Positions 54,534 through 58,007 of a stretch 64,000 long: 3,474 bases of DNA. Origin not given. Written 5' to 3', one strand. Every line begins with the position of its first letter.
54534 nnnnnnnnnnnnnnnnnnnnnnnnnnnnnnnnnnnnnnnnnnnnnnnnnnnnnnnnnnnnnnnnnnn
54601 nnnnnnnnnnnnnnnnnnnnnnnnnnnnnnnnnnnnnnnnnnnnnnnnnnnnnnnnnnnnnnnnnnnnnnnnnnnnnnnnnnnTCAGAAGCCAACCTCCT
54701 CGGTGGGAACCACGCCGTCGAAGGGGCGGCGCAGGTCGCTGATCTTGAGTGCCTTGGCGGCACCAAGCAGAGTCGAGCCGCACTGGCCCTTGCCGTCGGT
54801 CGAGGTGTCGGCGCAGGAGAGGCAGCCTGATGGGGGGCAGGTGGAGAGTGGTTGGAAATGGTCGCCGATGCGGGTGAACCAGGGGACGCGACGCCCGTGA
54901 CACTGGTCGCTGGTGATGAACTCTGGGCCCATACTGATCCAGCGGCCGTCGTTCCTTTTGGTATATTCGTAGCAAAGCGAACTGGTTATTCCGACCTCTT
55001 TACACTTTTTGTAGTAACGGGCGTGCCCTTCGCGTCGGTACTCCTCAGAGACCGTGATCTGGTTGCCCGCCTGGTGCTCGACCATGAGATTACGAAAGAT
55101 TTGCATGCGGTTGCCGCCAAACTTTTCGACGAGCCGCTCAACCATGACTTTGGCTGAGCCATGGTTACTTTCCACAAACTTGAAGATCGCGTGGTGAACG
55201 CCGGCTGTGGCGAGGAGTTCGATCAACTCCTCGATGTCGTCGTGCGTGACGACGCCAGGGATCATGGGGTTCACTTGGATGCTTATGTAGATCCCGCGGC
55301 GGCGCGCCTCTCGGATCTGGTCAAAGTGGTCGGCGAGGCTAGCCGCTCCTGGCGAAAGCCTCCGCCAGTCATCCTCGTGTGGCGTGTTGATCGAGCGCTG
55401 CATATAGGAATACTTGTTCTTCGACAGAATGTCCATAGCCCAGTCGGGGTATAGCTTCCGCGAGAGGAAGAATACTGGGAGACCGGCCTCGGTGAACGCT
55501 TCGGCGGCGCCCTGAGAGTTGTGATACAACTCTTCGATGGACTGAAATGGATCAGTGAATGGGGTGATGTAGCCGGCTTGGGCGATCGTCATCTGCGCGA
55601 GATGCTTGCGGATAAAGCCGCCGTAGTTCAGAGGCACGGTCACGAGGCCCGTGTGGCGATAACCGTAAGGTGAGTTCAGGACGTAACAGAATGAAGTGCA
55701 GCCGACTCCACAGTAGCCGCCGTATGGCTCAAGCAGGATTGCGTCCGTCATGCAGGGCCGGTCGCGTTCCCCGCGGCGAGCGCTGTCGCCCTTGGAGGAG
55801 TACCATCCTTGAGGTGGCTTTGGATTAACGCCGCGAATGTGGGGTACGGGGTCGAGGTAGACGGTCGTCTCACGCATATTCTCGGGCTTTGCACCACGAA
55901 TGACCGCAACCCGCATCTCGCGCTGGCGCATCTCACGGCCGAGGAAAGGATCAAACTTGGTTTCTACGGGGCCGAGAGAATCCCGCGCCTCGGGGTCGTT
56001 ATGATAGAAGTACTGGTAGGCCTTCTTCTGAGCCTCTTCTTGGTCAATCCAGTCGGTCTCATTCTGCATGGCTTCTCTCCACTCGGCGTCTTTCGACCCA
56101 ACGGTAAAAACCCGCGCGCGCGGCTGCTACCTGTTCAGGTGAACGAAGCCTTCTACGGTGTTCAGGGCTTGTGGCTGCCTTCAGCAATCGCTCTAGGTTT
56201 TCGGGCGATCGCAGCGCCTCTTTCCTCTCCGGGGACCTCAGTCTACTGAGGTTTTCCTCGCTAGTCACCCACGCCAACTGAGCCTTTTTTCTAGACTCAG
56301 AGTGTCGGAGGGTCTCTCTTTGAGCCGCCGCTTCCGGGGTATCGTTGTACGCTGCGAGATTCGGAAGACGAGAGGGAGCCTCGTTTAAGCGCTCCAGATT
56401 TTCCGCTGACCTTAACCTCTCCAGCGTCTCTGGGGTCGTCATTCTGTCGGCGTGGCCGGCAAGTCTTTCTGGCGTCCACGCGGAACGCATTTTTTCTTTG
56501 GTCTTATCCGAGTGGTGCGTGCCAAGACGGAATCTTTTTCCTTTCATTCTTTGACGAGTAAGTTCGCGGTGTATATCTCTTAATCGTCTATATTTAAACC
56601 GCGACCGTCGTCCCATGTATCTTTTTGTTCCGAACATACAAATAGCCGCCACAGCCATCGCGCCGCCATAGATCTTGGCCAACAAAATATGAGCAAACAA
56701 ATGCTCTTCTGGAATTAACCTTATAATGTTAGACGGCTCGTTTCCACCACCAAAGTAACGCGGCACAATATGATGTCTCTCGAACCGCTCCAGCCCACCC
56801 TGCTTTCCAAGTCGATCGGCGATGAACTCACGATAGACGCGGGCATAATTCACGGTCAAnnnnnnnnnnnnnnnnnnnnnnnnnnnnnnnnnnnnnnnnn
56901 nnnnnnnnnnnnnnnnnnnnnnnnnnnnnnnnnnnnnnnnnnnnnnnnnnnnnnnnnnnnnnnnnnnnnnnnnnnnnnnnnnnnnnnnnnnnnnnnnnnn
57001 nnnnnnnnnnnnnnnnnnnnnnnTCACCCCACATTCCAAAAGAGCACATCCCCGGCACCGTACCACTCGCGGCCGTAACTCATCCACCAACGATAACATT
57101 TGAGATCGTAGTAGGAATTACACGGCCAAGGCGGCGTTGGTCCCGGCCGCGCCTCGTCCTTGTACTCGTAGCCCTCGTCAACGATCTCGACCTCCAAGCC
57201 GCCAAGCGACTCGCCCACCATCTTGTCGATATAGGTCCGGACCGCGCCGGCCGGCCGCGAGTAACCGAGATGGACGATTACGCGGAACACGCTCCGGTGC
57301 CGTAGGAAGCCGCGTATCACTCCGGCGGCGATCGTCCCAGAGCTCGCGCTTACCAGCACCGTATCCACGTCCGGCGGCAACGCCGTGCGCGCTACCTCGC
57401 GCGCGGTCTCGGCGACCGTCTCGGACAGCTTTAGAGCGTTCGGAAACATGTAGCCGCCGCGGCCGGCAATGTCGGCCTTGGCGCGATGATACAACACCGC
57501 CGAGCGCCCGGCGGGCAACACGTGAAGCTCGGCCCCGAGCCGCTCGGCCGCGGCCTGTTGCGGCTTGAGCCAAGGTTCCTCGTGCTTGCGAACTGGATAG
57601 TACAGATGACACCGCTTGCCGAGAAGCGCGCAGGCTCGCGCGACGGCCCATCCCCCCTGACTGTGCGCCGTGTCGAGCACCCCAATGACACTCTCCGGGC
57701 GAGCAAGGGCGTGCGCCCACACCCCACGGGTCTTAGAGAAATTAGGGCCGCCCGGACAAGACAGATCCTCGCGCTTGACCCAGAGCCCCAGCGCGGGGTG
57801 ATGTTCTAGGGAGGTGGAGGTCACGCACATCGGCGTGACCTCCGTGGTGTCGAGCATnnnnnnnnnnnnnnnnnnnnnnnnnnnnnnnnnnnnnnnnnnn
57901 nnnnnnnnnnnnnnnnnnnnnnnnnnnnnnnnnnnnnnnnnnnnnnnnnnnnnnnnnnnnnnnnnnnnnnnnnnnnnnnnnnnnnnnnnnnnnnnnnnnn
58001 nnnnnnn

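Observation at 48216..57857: Thymidine-hypermodification-like gene cluster with duplicated kinases and duplicated pyrophosphorylase-like proteins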

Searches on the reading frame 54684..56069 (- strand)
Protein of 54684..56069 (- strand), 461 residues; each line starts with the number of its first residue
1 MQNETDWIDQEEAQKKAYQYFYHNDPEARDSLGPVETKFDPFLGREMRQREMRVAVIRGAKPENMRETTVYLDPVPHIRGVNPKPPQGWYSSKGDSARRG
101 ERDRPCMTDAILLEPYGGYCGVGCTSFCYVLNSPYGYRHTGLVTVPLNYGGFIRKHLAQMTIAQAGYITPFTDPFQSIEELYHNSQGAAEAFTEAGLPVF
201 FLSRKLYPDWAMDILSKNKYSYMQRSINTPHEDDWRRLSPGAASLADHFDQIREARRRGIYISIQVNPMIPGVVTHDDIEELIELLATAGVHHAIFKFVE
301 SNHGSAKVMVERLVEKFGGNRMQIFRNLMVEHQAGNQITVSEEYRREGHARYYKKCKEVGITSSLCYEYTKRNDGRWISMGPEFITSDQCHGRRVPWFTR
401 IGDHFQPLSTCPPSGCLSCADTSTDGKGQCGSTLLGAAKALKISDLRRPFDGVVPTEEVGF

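Call 3: search_protein_families(library=pfam, proteins=[window:54684-56069:-], max_evalue=0.01)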
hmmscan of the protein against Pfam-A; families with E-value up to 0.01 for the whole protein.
window:54684-56069:- (461 aa): 0 families

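Call 12: search_dna_similar(query=window:54684-56069:-, collection=phages, mode=protein, max_rows=30)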
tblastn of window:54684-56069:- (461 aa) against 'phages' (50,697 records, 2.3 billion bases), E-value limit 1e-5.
Records with a match: 76; places in all: 78; records where one place covers at least 80% of the query: 66.
Best place of each record, by identity: <60% 76.
By first word of the organism name: Pseudomonas 53; Bordetella 9; Bacillus 6; Rhizobium 2; Lysinibacillus 2; Sphaerotilus 1; Pseudanabaena 1; Stenotrophomonas 1; Escherichia 1.
By host as written in the record: Pseudomonas aeruginosa PAO1 22; Pseudomonas aeruginosa 16; Bordetella bronchiseptica ATCC 10580 9; - 7; Pseudomonas aeruginosa PA14 3; Pseudomonas sp. 2; Pseudomonas aeruginosa strain PAO9505 2; Lysinibacillus fusiformis 2; and 13 more.
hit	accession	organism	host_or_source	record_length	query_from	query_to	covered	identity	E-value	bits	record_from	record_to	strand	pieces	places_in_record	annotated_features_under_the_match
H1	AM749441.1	Pseudomonas virus Yua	Pseudomonas aeruginosa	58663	7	460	98%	51.0%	1e-149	477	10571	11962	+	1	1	gp12: hypothetical protein | gp12: terminator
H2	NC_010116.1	Pseudomonas virus Yua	Pseudomonas aeruginosa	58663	7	460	98%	51.0%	1e-149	477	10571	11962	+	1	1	gp12: DNA repair photolyase | gp12: terminator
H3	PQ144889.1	Pseudomonas phage NEU2024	Pseudomonas aeruginosa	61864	7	460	98%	51.0%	6e-149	474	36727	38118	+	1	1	DNA repair photolyase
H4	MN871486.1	Pseudomonas phage PaSz-9_45_61k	Pseudomonas aeruginosa PAO1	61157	7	460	98%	51.0%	1e-148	474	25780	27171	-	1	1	record has no annotation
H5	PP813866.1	Pseudomonas phage vB_PaeS_FBPa53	Pseudomonas sp.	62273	7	460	98%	51.0%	2e-148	473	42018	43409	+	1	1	hypothetical protein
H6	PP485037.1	Pseudomonas phage BILI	Pseudomonas aeruginosa PAO-1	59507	7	460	98%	50.7%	1e-148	474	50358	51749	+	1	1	hypothetical protein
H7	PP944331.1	Pseudomonas phage JM2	Pseudomonas aeruginosa PAO1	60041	7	460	98%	50.7%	1e-148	474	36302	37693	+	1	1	DNA repair photolyase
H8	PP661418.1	Pseudomonas phage Jack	Pseudomonas aeruginosa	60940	7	460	98%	50.7%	1e-148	474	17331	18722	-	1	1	hypothetical protein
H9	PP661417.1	Pseudomonas phage Bella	Pseudomonas aeruginosa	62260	7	460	98%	50.7%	1e-148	474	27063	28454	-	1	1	hypothetical protein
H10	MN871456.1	Pseudomonas phage Pa-C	Pseudomonas aeruginosa PAO1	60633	7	460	98%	50.7%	2e-148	473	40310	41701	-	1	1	record has no annotation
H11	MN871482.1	Pseudomonas virus PaSz-6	Pseudomonas aeruginosa PAO1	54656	7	460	98%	50.7%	3e-148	473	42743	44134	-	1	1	record has no annotation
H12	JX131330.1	Pseudomonas phage MP1412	Pseudomonas aeruginosa PAO1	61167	7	460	98%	50.7%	3e-148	473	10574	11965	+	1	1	DNA repair photolyase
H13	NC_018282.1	Pseudomonas phage MP1412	Pseudomonas aeruginosa PAO1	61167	7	460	98%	50.7%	3e-148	473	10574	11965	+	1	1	DNA repair photolyase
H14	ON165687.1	Sphaerotilus phage SN1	Sphaerotilus natans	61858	7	460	98%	50.7%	3e-148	473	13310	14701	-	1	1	radical SAM protein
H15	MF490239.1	Pseudomonas phage vB_PaeS_S218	-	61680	7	460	98%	50.7%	4e-148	472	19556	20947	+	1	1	hypothetical protein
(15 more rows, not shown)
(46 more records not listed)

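Call 14: get_annotated_region(hit=H2, flank=9000)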
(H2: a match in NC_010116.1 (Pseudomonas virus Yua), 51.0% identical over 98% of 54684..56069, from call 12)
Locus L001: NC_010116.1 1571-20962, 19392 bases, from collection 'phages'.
description: Pseudomonas phage YuA, complete genome.
organism: Pseudomonas virus Yua (NCBI taxid 462590)
taxonomy: Viruses; Duplodnaviria; Heunggongvirae; Uroviricota; Caudoviricetes; Mesyanzhinovviridae; Rabinowitzvirinae; Yuavirus
host: Pseudomonas aeruginosa; source: water sample from local pond; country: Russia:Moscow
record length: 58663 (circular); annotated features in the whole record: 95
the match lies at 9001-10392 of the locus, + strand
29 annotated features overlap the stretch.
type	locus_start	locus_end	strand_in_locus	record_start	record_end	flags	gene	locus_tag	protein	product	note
CDS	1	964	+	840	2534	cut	gp02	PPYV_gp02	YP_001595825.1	DNA helicase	putative helicase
CDS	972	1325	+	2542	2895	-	gp03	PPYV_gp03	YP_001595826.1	hypothetical protein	-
CDS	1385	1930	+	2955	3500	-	gp04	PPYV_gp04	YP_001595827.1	hypothetical protein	-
CDS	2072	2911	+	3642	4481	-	gp05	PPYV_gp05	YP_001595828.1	hypothetical protein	-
regulatory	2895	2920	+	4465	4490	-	-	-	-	terminator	Rho-independent; Transterm prediction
CDS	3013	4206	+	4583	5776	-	gp06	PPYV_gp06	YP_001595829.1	Dda-like helicase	putative exonuclease V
CDS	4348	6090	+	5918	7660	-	gp07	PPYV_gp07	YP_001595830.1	ribonucleotide reductase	putative ribonucleotide reductase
repeat_region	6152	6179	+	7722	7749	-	-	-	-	-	putative sigma70 promoter requiring phage-encoded cofactor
CDS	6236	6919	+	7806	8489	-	gp08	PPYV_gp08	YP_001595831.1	hypothetical protein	-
CDS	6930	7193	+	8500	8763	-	gp09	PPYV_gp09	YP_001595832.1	hypothetical protein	-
CDS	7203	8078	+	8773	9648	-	gp10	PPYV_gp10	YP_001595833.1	hypothetical protein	-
CDS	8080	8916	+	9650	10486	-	gp11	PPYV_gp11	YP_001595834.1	threonine dehydratase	-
repeat_region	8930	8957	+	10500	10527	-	-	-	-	-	putative sigma70 promoter requiring phage-encoded cofactor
CDS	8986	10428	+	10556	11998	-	gp12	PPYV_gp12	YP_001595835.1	DNA repair photolyase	-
regulatory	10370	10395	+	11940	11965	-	gp12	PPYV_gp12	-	terminator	Rho-independent; Transterm prediction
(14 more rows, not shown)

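Call 18: search_protein_families(library=phrogs, proteins=[window:54684-56069:-], max_evalue=0.001)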
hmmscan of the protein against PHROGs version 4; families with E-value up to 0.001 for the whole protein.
window:54684-56069:- (461 aa): 2 families
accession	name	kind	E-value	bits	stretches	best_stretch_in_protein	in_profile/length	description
phrog_9252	-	DNA, RNA and nucleotide metabolism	5.1e-162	541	1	6-457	5-466/480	DNA repair photolyase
phrog_13321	-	unknown function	3.9e-15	56.8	1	116-361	49-291/307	-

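Call 38: find_encoding_contigs(protein=window:54684-56069:-, flank=10000, max_places=6)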
Protein window:54684-56069:- (461 aa): 2 contigs read that carry it; 2 places shown.
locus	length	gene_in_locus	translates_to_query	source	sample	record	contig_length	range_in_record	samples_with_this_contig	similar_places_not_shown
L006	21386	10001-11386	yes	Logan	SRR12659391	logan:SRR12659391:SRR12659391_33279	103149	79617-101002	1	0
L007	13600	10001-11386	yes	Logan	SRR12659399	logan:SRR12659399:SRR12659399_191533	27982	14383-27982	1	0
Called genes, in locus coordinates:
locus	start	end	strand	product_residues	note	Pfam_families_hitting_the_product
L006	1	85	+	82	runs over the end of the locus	-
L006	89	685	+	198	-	PF18757:Nmad5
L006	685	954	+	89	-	PF24043:DUF7352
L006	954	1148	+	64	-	-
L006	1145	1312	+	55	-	PF05509:TraY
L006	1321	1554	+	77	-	-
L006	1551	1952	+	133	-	-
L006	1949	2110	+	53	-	-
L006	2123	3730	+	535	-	PF00271:Helicase_C (weak)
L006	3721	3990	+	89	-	-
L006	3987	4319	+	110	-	PF12961:DUF3850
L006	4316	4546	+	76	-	-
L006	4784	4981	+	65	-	-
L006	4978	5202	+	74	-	-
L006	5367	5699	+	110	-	-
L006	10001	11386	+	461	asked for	-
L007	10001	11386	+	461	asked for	-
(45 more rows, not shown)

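Call 50: find_related_loci(query=window:54684-56069:-, collection=viral_contigs, flank=10000)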
Query window:54684-56069:- (461 aa) in viral_contigs; peptide patterns used: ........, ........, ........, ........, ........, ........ (x = any residue, [..] = any of these).
2 stretches matched a pattern; 2 encode a relative of the query (tblastn E <= 1e-3); 2 distinct loci.
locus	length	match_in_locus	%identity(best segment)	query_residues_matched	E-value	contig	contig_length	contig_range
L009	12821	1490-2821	58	11-459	1e-175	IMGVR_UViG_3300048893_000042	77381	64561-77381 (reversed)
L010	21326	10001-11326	59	11-453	5e-175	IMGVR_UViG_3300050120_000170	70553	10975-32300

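Call 54: search_protein_families(library=pfam, proteins=[window:54684-56069:-], max_evalue=5)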
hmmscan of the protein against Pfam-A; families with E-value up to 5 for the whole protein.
window:54684-56069:- (461 aa): 0 families

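Call 75: search_protein_families(library=ncbifam, proteins=[window:54684-56069:-], max_evalue=0.001)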
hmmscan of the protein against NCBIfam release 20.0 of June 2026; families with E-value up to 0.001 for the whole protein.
window:54684-56069:- (461 aa): 3 families
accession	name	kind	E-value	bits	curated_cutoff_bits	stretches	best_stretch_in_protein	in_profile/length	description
NF033668.1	rSAM_PA0069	hypoth_equivalog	9.8e-13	47.8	360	1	151-356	103-310/348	PA0069 family radical SAM protein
NF038135.1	rSAM_Rv2578c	equivalog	2.7e-07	29.9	430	1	143-354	99-309/317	Rv2578c family radical SAM protein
NF038136.1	rSAM_Rv_intein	exception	2.7e-05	23.2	700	1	143-292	356-510/574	intein-containing Rv2578c family radical SAM protein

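Call 94: find_related_loci(query=A2, collection=genome_contigs, flank=10000)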
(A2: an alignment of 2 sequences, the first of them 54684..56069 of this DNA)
Query A2 (461 aa) in genome_contigs; peptide patterns used: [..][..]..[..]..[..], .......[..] (x = any residue, [..] = any of these).
130 stretches matched a pattern; 5 encode a relative of the query (tblastn E <= 1e-3); 5 distinct loci.
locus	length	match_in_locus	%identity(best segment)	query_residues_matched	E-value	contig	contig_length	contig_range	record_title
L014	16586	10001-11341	52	7-447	1e-153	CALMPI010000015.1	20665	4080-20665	MAG TPA_asm: uncultured Flavobacteriales bacterium isolate SRR2107183_bin.102_CONCOCT_v1.1_MAG genome assembly, contig:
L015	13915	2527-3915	50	3-459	2e-149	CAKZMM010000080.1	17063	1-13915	MAG TPA_asm: uncultured Thermogutta sp. isolate SRR5214706_bin.34_CONCOCT_v1.1_MAG genome assembly, contig: ERZ1744544.1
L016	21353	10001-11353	51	7-447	3e-149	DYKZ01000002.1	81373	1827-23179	MAG TPA_asm: Anaerolinea thermophila isolate SulCav_AS07-7_3_61_171 SulCav_AS07_7_200_length_81373_cov_159_396813, whole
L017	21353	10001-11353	51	7-447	3e-149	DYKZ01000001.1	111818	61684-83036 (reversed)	MAG TPA_asm: Anaerolinea thermophila isolate SulCav_AS07-7_3_61_171 SulCav_AS07_7_96_length_111818_cov_140_392017, whole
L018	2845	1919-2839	53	1-299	6e-107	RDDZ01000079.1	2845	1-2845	MAG: Microbacteriaceae bacterium isolate BP8.4 NODE_1647_length_2845_cov_5.02473, whole genome shotgun sequence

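Call 99: search_solved_structures(query=window:54684-56069:-, max_evalue=0.01)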
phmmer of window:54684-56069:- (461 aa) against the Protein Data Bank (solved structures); distinct sequences matched with E-value up to 0.01: 0.

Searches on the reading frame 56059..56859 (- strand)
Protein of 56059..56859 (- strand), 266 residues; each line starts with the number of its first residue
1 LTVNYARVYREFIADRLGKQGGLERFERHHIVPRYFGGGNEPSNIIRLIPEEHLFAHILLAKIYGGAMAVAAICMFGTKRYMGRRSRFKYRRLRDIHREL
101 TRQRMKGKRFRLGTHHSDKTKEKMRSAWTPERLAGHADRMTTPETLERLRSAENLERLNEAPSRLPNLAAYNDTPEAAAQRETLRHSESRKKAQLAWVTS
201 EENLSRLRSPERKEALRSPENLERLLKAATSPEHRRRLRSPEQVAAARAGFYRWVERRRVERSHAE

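Call 3: search_protein_families(library=pfam, proteins=[window:56059-56859:-], max_evalue=0.01)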
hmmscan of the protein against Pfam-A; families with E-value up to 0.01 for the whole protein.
window:56059-56859:- (266 aa): 0 families

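Call 18: search_protein_families(library=phrogs, proteins=[window:56059-56859:-], max_evalue=0.001)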
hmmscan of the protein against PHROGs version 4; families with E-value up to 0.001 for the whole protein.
window:56059-56859:- (266 aa): 2 families
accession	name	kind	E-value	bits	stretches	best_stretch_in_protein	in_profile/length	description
phrog_655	-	DNA, RNA and nucleotide metabolism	1.2e-30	108.6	1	4-177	28-174/343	homing endonuclease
phrog_10088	-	DNA, RNA and nucleotide metabolism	9.6e-08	32.6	1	4-65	2-64/331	homing endonuclease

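Call 54: search_protein_families(library=pfam, proteins=[window:56059-56859:-], max_evalue=5)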
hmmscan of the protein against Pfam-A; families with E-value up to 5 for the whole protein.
window:56059-56859:- (266 aa): 2 families
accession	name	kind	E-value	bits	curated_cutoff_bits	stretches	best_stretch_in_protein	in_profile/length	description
PF01844.29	HNH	-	0.034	14.7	21.4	1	24-47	12-35/47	HNH endonuclease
PF14279.12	HNH_5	-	0.068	13.6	27.5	1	24-45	11-32/56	HNH endonuclease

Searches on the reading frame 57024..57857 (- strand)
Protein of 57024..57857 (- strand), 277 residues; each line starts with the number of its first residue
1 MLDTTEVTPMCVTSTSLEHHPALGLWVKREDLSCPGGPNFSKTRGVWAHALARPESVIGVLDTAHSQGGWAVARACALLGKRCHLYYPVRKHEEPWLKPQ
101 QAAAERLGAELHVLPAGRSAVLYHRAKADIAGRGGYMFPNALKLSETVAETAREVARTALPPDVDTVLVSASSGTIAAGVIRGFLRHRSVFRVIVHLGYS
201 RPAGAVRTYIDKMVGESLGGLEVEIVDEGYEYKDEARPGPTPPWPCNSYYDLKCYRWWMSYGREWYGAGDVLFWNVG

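Call 3: search_protein_families(library=pfam, proteins=[window:57024-57857:-], max_evalue=0.01)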
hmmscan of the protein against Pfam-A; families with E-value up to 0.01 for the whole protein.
window:57024-57857:- (277 aa): 1 family
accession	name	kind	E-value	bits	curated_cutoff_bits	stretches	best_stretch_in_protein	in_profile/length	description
PF00291.31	PALP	-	5e-18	65.9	35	1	8-196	8-190/295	Pyridoxal-phosphate dependent enzyme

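Call 75: search_protein_families(library=ncbifam, proteins=[window:57024-57857:-], max_evalue=0.001)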
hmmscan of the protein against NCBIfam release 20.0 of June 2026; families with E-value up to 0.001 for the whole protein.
window:57024-57857:- (277 aa): 2 families
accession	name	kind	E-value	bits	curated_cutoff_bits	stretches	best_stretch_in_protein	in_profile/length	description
NF006094.0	PRK08246.1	subfamily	1.8e-09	37.4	331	1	12-191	26-196/310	serine/threonine dehydratase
NF052537.1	CoM_syn_XcbE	exception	0.00039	19.7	450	0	133-223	153-240/322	coenzyme M biosynthesis enzyme XcbE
